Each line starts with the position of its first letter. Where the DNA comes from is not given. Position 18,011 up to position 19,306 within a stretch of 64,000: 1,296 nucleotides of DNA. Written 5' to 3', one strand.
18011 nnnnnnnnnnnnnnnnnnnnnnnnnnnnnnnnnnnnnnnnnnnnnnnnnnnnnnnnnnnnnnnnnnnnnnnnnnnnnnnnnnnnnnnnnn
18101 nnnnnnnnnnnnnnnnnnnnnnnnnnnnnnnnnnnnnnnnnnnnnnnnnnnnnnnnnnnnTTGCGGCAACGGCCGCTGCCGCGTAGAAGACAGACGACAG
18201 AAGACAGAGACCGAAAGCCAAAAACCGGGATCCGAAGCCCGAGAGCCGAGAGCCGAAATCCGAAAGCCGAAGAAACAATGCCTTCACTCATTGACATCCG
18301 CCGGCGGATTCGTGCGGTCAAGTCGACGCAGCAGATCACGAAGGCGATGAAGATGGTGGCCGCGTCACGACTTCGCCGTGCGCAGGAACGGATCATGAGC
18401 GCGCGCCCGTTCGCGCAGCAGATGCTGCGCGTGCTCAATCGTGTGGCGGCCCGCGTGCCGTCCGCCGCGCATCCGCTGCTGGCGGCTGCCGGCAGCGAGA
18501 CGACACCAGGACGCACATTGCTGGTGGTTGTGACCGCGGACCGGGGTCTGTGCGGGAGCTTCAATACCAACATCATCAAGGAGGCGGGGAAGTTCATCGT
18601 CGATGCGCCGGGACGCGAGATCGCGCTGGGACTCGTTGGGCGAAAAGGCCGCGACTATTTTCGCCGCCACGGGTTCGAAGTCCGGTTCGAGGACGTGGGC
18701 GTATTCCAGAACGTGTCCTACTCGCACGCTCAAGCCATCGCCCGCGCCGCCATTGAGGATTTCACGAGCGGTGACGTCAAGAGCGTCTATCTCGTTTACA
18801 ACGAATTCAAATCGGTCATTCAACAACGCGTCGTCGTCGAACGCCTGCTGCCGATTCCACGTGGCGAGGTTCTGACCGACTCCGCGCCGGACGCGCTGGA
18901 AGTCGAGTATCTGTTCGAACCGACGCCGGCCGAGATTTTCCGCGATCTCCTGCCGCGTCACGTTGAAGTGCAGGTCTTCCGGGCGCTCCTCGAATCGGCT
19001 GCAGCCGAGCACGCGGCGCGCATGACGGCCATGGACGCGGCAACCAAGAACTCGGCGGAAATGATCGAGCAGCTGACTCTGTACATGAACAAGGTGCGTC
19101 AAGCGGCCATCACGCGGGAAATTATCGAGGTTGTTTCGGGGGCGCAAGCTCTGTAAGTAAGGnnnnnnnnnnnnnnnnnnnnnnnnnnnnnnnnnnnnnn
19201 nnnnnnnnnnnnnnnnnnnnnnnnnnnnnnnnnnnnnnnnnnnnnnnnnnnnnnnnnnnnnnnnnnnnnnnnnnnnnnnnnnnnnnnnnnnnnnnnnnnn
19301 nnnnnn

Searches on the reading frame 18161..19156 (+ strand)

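Call 10: search_protein_families(library=pfam, proteins=[window:18161-19156:+], max_evalue=0.001)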
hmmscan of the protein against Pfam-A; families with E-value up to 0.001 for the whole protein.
window:18161-19156:+ (331 aa): 1 family
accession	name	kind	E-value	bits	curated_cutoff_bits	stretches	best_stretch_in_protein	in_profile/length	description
PF00231.24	ATP-synt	-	3.3e-100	335.9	39.9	1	43-331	2-285/285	ATP synthase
